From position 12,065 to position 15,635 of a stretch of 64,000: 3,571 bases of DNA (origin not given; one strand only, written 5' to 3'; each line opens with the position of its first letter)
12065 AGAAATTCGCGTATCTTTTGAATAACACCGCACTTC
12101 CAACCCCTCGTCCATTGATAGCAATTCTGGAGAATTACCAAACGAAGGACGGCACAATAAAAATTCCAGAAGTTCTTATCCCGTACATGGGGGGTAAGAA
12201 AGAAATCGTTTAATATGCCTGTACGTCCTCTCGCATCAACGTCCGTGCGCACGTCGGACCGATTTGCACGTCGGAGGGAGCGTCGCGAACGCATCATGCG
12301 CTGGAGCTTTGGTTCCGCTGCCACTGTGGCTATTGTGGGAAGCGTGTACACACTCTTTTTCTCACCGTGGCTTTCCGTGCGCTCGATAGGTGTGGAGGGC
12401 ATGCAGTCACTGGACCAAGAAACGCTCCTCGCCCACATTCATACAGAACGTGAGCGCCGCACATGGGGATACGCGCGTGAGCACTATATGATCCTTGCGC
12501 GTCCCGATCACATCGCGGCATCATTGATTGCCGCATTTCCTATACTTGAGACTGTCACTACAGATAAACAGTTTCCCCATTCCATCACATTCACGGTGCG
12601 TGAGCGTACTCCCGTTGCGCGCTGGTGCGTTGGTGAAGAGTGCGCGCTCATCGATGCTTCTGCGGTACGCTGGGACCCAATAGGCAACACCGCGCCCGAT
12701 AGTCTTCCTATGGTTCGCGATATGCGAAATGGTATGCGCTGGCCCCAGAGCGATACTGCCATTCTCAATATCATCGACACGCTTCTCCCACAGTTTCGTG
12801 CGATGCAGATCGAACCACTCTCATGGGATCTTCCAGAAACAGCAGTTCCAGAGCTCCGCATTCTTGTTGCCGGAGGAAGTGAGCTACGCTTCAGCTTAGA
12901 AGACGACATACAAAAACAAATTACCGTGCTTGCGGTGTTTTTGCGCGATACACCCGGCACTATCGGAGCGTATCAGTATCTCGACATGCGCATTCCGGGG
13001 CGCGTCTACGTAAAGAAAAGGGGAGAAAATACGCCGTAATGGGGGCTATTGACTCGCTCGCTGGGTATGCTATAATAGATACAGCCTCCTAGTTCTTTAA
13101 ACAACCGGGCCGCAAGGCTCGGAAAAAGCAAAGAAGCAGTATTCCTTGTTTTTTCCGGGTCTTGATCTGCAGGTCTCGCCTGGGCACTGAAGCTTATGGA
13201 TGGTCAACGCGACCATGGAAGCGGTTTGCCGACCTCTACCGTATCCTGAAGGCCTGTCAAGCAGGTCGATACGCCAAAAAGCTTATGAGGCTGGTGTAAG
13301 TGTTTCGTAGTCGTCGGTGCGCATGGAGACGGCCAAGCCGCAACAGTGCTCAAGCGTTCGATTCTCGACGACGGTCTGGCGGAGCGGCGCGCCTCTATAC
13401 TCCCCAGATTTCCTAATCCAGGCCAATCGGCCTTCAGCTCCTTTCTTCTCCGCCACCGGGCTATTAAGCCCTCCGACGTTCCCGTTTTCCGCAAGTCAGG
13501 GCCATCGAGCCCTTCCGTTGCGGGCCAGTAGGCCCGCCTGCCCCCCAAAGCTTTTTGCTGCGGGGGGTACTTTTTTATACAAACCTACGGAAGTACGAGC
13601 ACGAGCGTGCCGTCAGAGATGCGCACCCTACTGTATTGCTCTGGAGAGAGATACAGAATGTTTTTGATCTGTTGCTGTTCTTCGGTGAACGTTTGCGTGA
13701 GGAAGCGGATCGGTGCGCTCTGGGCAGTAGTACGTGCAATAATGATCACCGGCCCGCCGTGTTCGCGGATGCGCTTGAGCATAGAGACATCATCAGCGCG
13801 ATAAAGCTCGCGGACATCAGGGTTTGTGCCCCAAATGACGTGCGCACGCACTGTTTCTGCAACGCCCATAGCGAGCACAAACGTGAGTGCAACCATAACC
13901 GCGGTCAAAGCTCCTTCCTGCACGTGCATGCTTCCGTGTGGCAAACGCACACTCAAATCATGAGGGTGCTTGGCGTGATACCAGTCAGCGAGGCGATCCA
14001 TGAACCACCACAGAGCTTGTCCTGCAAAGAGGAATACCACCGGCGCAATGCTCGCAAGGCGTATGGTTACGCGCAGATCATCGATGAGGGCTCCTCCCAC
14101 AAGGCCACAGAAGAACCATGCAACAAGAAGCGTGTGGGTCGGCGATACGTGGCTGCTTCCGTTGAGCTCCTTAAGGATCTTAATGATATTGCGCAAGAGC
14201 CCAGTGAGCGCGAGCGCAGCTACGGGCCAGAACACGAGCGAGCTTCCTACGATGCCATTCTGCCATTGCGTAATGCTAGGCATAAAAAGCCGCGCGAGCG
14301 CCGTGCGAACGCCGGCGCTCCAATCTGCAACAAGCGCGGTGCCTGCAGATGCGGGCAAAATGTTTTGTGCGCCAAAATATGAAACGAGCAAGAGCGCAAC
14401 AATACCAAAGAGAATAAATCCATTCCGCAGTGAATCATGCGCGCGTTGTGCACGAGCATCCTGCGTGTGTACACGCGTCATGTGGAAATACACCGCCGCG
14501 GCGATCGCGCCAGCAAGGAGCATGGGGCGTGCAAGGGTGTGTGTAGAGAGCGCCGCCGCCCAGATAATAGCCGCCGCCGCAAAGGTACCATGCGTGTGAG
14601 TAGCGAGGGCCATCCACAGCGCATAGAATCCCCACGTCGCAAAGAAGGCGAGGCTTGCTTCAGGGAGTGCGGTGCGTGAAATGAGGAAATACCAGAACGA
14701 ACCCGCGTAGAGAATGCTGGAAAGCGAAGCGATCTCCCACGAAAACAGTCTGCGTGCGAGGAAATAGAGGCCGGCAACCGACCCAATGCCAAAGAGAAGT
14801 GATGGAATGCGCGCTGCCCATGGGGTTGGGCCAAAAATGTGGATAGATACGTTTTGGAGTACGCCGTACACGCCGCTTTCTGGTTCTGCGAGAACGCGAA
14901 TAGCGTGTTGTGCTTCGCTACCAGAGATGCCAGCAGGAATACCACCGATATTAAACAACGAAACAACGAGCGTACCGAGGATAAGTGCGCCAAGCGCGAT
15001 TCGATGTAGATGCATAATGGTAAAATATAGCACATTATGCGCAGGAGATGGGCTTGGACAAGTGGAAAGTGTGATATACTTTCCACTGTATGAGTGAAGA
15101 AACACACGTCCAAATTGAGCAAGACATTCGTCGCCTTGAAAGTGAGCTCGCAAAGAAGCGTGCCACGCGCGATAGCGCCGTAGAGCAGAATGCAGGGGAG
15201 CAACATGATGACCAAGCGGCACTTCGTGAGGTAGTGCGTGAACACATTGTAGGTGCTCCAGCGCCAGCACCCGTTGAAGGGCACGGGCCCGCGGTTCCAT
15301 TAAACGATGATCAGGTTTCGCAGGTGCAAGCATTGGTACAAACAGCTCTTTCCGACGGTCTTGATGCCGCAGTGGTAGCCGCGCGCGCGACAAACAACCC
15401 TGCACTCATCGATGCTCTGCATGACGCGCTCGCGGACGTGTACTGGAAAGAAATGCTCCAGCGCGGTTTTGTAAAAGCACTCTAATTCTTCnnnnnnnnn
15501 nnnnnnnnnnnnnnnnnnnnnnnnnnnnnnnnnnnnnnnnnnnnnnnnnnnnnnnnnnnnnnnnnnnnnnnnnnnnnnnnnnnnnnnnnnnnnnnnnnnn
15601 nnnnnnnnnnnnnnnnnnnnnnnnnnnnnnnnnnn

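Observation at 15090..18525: Stand-alone VirD4/TraG-like coupling ATPase fused in an operon with a GtrA-like protein, next to a GT-C glycosyltransferase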

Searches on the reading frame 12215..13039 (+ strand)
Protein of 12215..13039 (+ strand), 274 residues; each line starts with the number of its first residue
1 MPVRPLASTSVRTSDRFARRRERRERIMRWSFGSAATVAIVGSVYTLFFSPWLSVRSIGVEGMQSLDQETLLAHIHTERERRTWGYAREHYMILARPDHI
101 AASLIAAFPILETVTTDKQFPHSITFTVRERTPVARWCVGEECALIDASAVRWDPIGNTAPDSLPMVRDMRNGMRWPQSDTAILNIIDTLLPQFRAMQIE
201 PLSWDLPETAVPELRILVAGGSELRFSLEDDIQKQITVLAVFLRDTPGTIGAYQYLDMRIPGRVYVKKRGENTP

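Call 3: search_protein_families(library=pfam, proteins=[window:12215-13039:+], max_evalue=0.01)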
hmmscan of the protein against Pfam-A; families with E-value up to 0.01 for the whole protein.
window:12215-13039:+ (274 aa): 1 family
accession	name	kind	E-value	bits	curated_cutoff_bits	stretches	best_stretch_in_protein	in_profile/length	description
PF08478.15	POTRA_1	-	0.00026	21.7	23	1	54-131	2-69/69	POTRA domain, FtsQ-type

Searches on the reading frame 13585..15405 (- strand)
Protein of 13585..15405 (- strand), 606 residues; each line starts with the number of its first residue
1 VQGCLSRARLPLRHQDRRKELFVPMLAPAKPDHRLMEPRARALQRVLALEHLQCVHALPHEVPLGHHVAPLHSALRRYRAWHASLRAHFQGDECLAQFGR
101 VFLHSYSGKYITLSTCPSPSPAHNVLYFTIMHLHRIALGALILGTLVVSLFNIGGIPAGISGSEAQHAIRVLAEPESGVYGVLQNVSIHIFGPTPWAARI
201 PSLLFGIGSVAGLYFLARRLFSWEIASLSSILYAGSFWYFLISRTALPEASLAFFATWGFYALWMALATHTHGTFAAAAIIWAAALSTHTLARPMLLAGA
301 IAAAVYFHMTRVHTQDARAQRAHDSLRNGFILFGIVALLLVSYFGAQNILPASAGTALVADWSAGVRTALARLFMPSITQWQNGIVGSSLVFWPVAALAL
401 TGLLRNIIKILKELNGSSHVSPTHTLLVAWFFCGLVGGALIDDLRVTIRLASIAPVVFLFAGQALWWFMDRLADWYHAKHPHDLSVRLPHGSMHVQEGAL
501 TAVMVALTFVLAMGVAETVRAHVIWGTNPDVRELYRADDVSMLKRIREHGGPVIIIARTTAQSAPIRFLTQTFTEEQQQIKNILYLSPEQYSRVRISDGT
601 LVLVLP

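Call 3: search_protein_families(library=pfam, proteins=[window:13585-15405:-], max_evalue=0.01)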
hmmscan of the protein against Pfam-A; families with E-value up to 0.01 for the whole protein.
window:13585-15405:- (606 aa): 2 families
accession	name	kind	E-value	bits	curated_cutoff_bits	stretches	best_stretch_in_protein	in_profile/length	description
PF13231.12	PMT_2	-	5.8e-11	43.3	26.1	1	183-311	9-135/160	Dolichyl-phosphate-mannose-protein mannosyltransferase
PF02366.24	PMT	-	4.7e-06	26.8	22.7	1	193-287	80-180/245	Dolichyl-phosphate-mannose-protein mannosyltransferase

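Call 4: search_protein_families(library=ncbifam, proteins=[window:13585-15405:-], max_evalue=0.01)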
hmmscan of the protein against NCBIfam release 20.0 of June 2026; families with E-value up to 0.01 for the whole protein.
window:13585-15405:- (606 aa): 0 families

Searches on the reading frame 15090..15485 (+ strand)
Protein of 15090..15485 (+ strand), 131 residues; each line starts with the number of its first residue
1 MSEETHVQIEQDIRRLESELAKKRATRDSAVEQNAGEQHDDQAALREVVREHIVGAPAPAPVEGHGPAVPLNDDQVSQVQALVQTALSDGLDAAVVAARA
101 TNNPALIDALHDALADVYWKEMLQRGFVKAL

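Call 3: search_protein_families(library=pfam, proteins=[window:15090-15485:+], max_evalue=0.01)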
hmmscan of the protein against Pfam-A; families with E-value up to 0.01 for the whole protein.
window:15090-15485:+ (131 aa): 0 families

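Call 4: search_protein_families(library=ncbifam, proteins=[window:15090-15485:+], max_evalue=0.01)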
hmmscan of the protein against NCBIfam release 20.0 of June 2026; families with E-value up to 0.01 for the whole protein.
window:15090-15485:+ (131 aa): 0 families

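Call 44: search_protein_families(library=padloc, proteins=[window:15090-15485:+], max_evalue=0.01)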
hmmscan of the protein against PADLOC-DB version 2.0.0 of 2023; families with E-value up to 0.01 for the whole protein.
window:15090-15485:+ (131 aa): 0 families

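Call 68: search_solved_structures(query=A3, max_evalue=1)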
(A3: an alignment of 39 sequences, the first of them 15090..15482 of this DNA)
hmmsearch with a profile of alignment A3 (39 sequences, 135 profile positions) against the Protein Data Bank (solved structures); distinct sequences matched with E-value up to 1: 7.
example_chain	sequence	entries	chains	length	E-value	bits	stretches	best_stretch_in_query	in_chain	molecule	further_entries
5h07_D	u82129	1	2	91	0.034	18.2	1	9-89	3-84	TNFAIP3-interacting protein 2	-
9vbs_A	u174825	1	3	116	0.053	17.5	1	7-55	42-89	Isoform a of Allophagy receptor allo-1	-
5cwl_A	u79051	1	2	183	0.43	14.6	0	65-102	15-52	Designed helical repeat protein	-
12dl_KA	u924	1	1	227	0.63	14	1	10-81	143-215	Zinc finger BED domain-containing protein 3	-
24mc_V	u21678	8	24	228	0.63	14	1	10-81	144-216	Zinc finger BED domain-containing protein 3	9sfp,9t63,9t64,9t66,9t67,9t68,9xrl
1ku2_A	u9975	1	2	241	0.96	13.4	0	10-81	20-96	sigma factor sigA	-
3ugo_A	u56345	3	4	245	0.99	13.4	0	10-81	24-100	RNA polymerase sigma factor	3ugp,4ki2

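Call 70: search_protein_families(library=pfam, alignment_id=A3, max_evalue=0.01)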
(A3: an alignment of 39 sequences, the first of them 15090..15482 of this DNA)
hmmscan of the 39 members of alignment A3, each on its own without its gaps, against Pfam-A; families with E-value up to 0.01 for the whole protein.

A. member 1, window:15090-15482:+ (131 aa): 0 families

B. families by the number of members that match (of 39 scanned): 5 families
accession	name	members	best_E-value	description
PF10737.14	GerPC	1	0.0017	Spore germination protein GerPC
PF20882.2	Sos7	1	0.0023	Kinetochore protein Sos7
PF02703.20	Adeno_E1A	1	0.0057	Early E1A protein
PF18554.7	PheRS_DBD2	1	0.0092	PheRS DNA binding domain 2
PF09509.15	Hypoth_Ymh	1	0.0099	Protein of unknown function (Hypoth_ymh)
